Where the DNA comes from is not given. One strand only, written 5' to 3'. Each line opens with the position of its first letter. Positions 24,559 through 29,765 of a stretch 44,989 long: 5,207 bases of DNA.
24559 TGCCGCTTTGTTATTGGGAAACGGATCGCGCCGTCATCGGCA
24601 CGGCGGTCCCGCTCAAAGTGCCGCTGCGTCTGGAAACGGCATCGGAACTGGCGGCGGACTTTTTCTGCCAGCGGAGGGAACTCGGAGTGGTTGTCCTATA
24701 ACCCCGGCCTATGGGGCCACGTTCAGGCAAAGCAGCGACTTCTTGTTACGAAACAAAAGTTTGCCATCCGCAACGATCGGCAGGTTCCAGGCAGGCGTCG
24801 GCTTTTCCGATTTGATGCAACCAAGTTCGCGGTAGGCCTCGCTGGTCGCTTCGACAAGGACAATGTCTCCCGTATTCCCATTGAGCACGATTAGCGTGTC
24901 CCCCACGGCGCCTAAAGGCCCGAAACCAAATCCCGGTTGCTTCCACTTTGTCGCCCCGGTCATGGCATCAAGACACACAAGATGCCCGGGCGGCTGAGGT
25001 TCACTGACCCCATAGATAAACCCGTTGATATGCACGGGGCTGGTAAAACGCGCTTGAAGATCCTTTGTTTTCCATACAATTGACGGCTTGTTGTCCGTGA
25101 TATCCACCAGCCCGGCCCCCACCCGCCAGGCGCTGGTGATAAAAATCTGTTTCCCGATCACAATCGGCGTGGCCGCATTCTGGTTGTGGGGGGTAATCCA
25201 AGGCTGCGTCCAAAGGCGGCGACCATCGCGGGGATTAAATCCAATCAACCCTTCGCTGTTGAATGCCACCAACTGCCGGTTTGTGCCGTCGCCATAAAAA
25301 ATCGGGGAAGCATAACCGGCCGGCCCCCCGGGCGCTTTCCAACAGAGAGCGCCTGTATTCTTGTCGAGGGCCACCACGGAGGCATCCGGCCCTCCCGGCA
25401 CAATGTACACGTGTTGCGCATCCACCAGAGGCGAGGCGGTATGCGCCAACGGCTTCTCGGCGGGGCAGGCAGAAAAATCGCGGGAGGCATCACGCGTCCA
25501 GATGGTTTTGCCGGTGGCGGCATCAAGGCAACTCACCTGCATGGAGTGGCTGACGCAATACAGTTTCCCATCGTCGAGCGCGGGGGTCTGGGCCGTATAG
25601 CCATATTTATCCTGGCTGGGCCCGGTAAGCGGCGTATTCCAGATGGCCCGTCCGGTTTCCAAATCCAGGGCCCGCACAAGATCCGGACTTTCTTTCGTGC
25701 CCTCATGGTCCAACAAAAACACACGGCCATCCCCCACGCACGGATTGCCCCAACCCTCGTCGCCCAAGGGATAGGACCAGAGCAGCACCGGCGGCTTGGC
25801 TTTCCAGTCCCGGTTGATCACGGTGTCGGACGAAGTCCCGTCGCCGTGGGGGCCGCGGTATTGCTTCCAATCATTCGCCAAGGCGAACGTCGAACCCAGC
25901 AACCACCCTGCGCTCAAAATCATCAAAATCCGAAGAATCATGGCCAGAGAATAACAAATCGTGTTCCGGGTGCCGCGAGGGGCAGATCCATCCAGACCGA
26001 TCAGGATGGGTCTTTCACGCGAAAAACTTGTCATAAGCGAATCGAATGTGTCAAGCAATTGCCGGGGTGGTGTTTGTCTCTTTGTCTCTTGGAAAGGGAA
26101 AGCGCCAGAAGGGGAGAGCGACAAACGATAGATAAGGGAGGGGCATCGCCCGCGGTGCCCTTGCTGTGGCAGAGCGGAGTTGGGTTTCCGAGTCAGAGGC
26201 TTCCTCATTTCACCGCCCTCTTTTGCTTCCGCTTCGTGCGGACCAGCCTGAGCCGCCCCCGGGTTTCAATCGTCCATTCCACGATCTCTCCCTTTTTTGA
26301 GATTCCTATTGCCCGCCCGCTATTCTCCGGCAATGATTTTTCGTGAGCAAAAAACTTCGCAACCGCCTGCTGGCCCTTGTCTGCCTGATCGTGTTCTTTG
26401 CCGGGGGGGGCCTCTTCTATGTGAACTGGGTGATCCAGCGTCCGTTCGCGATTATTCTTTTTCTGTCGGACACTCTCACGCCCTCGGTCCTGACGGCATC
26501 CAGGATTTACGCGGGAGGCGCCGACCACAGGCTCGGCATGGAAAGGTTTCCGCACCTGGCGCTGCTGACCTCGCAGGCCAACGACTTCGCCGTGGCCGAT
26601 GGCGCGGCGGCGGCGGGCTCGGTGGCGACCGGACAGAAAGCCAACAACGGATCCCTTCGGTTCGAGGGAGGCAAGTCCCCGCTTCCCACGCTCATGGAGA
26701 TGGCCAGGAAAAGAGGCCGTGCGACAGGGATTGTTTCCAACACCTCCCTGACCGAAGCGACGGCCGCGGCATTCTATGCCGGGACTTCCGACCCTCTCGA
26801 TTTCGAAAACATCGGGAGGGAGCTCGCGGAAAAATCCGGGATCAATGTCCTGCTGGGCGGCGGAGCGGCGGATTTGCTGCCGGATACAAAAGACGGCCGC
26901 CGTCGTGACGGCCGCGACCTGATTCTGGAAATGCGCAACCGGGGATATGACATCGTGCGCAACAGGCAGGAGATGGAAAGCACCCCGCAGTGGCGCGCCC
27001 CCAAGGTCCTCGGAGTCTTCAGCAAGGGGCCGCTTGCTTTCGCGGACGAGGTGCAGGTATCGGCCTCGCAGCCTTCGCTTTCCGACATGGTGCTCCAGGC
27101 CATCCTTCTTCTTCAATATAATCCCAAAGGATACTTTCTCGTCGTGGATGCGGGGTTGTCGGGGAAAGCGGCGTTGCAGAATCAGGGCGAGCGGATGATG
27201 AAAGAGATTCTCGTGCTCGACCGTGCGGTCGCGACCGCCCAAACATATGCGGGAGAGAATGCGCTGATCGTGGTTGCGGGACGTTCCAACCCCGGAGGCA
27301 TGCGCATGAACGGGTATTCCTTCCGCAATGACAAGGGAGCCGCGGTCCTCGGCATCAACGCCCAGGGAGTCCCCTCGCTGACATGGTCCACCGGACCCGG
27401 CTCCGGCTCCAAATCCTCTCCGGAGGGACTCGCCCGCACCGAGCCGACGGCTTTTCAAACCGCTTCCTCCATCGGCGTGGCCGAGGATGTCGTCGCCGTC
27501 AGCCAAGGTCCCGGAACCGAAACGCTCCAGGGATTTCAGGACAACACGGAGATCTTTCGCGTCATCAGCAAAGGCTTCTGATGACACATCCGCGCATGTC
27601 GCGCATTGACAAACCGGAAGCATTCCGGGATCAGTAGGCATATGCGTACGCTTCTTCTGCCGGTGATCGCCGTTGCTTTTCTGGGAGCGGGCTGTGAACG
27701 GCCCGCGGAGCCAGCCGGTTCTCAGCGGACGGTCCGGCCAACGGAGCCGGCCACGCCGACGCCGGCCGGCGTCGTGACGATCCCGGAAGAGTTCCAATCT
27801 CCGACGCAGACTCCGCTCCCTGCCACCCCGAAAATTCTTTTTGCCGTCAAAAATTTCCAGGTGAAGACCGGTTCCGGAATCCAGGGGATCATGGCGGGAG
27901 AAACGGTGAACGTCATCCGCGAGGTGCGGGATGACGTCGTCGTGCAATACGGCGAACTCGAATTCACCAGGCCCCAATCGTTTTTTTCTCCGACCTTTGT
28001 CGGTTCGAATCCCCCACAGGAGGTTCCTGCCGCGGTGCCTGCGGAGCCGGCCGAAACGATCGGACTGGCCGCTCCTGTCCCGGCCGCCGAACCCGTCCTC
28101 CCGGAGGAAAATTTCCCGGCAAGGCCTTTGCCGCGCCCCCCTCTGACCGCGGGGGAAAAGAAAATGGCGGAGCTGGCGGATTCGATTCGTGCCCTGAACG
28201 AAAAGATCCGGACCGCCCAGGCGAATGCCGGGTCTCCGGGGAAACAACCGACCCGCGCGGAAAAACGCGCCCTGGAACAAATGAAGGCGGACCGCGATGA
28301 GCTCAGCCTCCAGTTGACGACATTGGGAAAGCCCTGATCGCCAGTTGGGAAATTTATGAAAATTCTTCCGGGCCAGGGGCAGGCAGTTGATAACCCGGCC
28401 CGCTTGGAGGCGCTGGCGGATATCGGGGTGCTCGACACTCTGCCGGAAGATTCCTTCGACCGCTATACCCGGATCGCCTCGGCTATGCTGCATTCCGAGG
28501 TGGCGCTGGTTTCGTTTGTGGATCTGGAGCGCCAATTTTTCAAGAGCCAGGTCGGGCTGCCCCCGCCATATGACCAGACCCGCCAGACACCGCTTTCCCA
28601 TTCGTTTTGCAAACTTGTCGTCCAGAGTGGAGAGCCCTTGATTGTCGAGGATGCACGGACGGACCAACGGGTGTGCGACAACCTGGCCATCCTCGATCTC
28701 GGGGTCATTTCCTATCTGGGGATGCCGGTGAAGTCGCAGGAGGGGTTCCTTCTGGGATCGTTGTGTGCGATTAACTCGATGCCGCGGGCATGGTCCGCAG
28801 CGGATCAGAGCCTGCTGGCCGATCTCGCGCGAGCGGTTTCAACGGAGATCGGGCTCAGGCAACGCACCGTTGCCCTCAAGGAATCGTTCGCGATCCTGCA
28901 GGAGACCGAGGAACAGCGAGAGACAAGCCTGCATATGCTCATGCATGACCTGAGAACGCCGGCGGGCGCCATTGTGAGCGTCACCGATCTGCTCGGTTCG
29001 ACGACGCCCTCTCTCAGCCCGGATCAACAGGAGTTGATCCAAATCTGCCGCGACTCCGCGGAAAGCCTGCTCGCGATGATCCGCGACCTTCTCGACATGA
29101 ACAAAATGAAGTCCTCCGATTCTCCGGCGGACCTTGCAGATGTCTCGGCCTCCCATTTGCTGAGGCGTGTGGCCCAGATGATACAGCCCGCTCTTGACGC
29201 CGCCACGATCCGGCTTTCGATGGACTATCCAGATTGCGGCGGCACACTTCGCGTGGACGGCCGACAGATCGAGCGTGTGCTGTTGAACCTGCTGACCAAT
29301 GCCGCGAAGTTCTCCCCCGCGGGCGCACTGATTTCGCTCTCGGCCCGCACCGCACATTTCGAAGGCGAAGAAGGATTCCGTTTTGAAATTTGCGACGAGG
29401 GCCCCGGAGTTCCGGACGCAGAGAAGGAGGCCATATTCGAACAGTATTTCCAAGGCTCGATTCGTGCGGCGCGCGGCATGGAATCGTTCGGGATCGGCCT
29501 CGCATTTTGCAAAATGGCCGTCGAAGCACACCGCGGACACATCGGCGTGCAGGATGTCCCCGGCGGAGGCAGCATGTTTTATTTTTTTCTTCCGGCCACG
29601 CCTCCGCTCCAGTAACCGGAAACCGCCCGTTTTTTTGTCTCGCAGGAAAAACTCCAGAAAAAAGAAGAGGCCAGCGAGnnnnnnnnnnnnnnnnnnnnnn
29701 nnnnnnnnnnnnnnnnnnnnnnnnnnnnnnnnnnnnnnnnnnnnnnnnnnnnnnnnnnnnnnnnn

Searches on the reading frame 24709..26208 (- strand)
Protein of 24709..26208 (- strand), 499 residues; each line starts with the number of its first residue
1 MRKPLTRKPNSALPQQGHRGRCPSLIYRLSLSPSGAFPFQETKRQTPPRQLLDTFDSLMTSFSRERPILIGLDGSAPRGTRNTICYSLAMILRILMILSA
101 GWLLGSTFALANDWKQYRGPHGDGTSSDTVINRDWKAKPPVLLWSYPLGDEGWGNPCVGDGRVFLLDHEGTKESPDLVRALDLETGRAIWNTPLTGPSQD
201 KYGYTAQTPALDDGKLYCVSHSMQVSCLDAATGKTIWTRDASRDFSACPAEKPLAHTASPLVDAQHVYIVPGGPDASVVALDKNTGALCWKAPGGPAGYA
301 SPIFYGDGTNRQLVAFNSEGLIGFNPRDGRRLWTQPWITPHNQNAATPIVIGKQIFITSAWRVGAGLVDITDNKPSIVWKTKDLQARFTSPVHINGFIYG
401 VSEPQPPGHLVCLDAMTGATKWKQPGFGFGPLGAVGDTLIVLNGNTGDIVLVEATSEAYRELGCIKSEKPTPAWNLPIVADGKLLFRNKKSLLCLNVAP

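Call 6: search_protein_families(library=pfam, proteins=[window:24709-26208:-], max_evalue=0.001)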
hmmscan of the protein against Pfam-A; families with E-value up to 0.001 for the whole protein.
window:24709-26208:- (499 aa): 4 families
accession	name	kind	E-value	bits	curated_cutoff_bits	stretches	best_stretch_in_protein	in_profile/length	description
PF13360.13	PQQ_2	-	1.4e-35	123.5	27.6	1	177-424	4-233/233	Outer membrane protein assembly factor BamB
PF01011.28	PQQ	-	1.3e-13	51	26.7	1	205-289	49-137/595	Glucose/ethanol/alcohol dehydrogenase, beta-propeller domain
PF13570.13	Beta-prop_ACSF4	-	1.2e-12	48.3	133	1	215-423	21-209/329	Beta-alanine-activating enzyme, beta-propeller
PF23727.1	Beta-prop_FAM234A_B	-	0.00096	18.2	26.4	0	177-243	53-120/467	FAM234A/B beta-propeller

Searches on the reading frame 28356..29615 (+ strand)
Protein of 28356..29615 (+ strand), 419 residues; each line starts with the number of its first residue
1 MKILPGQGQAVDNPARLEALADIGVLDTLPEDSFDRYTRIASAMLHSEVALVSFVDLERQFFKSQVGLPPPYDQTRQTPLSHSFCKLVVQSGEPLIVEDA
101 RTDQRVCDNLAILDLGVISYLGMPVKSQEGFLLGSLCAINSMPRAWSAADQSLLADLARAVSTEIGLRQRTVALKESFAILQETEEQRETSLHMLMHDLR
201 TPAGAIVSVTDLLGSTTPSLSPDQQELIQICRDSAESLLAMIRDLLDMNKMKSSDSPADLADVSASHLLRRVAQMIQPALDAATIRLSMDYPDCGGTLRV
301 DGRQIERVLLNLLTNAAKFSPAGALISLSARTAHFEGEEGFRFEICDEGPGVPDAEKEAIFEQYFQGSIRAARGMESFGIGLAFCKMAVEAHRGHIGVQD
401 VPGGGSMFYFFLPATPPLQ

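Call 6: search_protein_families(library=pfam, proteins=[window:28356-29615:+], max_evalue=0.001)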
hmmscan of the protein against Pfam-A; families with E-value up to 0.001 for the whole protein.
window:28356-29615:+ (419 aa): 4 families
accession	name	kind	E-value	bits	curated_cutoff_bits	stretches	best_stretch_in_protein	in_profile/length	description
PF02518.31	HATPase_c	-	1.2e-20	74.4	26.4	1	301-415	2-110/111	Histidine kinase-, DNA gyrase B-, and HSP90-like ATPase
PF01590.32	GAF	-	1.8e-15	58.1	22.4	1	31-165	3-133/133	GAF domain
PF00512.31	HisKA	-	6.2e-11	42.6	26.9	1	189-252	3-64/66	His Kinase A (phospho-acceptor) domain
PF13185.12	GAF_2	-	2e-07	31.7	28.6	1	35-162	9-132/136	GAF domain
